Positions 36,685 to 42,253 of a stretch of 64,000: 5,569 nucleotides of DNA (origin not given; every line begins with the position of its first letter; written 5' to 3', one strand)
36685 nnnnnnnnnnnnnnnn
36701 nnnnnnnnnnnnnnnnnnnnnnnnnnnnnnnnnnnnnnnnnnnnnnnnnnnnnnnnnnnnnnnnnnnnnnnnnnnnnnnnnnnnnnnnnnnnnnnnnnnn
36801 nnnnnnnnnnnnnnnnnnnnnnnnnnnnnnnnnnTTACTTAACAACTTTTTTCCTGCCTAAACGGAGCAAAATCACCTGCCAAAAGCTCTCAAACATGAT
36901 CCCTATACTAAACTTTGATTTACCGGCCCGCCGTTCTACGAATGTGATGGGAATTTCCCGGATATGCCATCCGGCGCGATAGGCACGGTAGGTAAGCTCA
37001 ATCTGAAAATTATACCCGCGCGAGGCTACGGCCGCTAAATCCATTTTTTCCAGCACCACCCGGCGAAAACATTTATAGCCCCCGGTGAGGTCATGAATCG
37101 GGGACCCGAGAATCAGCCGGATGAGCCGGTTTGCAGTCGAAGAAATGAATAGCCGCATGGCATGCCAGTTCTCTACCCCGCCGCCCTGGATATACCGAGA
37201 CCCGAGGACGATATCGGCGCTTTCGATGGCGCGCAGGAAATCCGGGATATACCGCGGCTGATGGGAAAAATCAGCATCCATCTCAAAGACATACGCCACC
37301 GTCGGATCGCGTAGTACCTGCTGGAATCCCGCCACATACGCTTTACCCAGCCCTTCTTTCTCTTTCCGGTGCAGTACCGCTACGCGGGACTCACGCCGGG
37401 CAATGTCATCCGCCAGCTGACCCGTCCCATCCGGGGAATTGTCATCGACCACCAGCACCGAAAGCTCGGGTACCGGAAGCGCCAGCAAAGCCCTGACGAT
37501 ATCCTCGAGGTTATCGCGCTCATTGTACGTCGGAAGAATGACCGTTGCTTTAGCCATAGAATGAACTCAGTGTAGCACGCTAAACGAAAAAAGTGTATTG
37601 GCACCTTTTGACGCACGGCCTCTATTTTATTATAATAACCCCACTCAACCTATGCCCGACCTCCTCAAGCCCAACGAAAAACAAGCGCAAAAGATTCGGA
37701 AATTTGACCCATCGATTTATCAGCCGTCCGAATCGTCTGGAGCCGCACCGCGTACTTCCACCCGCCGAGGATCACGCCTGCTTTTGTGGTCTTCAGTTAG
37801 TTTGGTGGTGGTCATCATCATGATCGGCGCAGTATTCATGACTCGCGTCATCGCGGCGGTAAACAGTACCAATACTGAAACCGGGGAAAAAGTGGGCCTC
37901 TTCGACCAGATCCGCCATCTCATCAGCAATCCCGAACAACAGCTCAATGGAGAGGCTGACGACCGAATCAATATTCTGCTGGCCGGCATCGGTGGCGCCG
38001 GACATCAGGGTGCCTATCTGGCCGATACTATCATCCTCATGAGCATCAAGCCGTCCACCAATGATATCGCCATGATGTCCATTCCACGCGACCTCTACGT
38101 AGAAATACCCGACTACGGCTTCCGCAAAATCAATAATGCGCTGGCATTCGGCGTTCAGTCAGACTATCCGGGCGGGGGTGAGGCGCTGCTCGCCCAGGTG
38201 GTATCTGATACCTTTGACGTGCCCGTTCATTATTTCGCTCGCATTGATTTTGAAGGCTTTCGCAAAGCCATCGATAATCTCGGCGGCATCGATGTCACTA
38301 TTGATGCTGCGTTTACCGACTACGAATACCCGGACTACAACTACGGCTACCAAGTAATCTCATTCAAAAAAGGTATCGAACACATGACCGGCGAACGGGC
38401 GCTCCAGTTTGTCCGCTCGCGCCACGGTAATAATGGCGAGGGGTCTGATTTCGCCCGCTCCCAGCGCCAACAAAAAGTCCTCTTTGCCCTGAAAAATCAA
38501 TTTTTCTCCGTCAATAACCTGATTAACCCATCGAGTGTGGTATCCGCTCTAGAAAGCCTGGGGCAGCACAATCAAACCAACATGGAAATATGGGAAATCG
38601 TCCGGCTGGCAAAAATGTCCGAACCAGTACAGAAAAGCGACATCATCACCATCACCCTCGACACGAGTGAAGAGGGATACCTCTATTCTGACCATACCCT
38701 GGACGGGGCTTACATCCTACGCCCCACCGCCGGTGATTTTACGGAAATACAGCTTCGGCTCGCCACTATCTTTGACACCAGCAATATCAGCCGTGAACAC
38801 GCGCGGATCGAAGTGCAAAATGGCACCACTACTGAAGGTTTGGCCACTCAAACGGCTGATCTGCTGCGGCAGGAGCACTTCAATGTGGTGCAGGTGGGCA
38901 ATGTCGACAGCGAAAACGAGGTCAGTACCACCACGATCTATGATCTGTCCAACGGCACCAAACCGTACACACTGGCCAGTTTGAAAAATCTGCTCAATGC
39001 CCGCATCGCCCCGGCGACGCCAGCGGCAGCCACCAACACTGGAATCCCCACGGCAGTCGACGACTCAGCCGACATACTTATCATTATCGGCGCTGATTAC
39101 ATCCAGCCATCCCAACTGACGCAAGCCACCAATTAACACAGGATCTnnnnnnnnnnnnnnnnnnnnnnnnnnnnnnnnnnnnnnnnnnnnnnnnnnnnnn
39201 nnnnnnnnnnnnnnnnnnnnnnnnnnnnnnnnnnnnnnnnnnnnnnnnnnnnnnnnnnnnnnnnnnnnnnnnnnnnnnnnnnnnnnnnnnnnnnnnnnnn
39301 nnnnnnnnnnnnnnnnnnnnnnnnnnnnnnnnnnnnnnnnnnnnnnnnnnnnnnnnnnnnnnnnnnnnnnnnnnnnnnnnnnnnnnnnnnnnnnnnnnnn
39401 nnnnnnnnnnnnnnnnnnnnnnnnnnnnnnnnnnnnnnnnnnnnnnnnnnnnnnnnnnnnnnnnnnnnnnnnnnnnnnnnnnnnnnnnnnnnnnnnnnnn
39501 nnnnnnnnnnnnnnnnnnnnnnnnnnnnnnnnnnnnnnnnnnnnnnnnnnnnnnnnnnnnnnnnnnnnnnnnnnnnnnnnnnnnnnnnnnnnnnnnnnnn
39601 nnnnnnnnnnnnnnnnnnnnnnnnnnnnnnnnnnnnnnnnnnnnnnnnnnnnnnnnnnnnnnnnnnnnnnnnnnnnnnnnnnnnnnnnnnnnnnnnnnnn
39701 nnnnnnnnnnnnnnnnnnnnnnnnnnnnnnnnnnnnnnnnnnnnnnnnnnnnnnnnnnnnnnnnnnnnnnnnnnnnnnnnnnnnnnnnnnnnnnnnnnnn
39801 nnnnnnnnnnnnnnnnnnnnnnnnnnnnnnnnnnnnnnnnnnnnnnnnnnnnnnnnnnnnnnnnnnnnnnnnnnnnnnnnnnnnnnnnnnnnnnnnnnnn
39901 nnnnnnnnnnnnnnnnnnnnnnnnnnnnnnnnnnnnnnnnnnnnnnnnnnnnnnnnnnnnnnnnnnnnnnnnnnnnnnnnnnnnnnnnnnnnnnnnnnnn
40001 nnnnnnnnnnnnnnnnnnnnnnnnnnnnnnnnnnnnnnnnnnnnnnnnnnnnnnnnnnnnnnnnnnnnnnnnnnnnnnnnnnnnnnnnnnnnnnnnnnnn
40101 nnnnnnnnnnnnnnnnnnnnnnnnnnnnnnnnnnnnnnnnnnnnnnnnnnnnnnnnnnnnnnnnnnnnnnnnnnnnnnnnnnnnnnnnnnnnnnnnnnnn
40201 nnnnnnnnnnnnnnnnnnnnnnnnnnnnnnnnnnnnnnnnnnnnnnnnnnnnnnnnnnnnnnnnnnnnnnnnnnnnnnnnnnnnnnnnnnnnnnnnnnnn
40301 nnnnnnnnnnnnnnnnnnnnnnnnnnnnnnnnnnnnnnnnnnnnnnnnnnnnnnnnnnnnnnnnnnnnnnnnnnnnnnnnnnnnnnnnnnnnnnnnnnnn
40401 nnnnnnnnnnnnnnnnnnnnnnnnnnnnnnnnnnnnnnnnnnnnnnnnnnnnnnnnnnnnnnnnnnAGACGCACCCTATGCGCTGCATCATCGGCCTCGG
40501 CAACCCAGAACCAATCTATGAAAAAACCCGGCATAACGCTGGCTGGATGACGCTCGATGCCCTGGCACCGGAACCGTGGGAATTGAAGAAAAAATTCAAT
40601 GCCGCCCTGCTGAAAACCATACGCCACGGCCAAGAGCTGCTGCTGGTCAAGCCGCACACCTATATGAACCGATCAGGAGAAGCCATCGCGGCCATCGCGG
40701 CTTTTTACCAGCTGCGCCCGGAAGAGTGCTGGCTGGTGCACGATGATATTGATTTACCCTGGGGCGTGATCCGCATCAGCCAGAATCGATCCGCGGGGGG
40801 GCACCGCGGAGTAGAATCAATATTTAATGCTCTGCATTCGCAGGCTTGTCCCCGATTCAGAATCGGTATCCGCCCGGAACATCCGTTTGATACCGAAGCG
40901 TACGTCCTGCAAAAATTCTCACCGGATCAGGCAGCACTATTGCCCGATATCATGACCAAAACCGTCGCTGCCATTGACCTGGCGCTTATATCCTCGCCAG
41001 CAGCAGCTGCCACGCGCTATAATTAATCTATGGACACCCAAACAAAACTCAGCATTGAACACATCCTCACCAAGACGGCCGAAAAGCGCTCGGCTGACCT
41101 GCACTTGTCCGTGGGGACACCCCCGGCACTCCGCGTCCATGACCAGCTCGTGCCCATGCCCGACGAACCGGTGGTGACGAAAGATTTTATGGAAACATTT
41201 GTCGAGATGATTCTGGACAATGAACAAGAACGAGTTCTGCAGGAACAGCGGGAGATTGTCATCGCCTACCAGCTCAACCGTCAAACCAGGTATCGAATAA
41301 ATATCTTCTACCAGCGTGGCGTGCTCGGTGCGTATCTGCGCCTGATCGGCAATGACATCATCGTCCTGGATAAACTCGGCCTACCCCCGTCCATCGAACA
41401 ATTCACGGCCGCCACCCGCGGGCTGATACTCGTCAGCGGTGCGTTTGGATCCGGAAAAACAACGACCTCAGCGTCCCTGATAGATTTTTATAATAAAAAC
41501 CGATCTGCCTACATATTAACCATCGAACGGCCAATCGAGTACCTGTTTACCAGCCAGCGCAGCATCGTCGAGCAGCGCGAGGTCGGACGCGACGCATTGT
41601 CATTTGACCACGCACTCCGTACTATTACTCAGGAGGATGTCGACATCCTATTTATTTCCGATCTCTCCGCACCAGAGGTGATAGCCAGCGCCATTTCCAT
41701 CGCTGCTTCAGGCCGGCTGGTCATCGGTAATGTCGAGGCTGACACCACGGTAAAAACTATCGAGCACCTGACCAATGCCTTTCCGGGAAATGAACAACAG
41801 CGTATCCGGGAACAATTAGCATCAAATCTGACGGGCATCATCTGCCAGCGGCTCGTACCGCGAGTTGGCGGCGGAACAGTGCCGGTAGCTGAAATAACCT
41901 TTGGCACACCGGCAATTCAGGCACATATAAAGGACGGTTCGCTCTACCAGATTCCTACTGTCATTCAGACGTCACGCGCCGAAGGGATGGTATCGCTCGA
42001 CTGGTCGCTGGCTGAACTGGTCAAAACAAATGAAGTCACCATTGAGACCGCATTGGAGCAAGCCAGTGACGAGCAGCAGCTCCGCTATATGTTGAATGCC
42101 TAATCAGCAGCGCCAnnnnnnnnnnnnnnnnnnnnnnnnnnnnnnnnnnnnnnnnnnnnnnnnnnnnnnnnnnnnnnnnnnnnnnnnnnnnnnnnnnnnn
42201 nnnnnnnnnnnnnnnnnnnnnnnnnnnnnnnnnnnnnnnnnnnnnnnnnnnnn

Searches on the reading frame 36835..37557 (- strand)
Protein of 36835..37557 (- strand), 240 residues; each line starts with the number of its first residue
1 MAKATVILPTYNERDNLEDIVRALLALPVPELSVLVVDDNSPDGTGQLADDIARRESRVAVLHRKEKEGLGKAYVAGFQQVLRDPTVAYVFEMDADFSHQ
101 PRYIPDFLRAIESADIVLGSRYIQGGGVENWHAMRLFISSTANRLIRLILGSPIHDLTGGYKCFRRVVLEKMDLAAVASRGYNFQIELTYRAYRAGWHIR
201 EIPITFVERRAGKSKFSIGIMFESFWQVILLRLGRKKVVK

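Call 63: search_protein_families(library=pfam, proteins=[window:36835-37557:-], max_evalue=0.00001)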
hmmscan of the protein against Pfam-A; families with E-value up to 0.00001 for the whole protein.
window:36835-37557:- (240 aa): 2 families
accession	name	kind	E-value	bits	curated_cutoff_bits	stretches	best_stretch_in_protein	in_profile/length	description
PF00535.33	Glycos_transf_2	-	2.5e-33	115.8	23.3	1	5-171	1-166/168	Glycosyl transferase family 2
PF13641.12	Glyco_tranf_2_3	-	1.2e-10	42.3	27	1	5-209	4-211/230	Glycosyltransferase like family 2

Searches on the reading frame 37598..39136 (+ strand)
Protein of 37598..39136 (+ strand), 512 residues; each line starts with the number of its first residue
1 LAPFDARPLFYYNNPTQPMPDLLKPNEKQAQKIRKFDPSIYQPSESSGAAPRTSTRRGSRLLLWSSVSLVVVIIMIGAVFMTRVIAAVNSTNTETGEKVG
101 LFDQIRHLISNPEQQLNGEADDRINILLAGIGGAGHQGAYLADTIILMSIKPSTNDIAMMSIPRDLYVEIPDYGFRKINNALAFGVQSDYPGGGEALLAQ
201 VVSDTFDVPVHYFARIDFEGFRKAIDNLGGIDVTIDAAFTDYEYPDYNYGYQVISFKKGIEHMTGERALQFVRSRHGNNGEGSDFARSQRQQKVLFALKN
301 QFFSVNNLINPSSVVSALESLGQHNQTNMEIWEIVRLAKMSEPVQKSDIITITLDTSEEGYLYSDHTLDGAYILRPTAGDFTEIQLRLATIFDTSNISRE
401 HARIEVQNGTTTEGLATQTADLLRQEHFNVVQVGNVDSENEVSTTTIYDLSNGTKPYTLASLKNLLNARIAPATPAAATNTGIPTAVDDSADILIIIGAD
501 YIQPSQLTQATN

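Call 63: search_protein_families(library=pfam, proteins=[window:37598-39136:+], max_evalue=0.00001)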
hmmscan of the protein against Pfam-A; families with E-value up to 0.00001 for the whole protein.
window:37598-39136:+ (512 aa): 2 families
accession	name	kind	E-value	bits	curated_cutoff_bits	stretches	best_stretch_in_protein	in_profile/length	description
PF03816.19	LytR_cpsA_psr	-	5.4e-40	137.4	24.6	1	142-301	2-147/150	LytR_cpsA_psr family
PF13399.11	LytR_C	-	7.7e-13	49.6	22.2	1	402-501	2-86/86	LytR cell envelope-related transcriptional attenuator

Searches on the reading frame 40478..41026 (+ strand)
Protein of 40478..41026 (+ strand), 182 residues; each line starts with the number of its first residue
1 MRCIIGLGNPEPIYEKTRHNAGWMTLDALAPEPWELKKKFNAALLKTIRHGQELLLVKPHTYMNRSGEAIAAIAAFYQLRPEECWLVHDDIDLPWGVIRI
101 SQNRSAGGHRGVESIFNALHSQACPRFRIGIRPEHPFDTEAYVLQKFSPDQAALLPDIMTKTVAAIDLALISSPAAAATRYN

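Call 63: search_protein_families(library=pfam, proteins=[window:40478-41026:+], max_evalue=0.00001)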
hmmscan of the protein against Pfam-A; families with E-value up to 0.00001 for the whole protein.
window:40478-41026:+ (182 aa): 1 family
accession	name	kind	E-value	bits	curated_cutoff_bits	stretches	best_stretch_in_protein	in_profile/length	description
PF01195.25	Pept_tRNA_hydro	-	2.2e-51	174.7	27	1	4-182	2-183/183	Peptidyl-tRNA hydrolase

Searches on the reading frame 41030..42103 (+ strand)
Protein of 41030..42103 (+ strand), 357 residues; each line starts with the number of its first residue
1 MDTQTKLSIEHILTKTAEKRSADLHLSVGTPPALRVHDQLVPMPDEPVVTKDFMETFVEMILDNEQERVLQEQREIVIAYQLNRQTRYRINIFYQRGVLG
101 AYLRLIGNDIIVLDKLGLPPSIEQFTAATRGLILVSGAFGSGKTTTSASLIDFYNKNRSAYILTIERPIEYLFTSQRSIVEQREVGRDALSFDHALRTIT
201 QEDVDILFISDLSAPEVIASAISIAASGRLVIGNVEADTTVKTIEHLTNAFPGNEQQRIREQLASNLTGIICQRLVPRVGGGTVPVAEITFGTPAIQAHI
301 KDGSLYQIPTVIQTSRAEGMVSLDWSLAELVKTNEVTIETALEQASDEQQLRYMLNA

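Call 63: search_protein_families(library=pfam, proteins=[window:41030-42103:+], max_evalue=0.00001)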
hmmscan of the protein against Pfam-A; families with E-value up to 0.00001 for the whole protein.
window:41030-42103:+ (357 aa): 1 family
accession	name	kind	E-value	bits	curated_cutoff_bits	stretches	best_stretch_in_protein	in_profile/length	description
PF00437.27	T2SSE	-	1.3e-19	70.6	24.9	1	115-279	123-281/370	Type II/IV secretion system protein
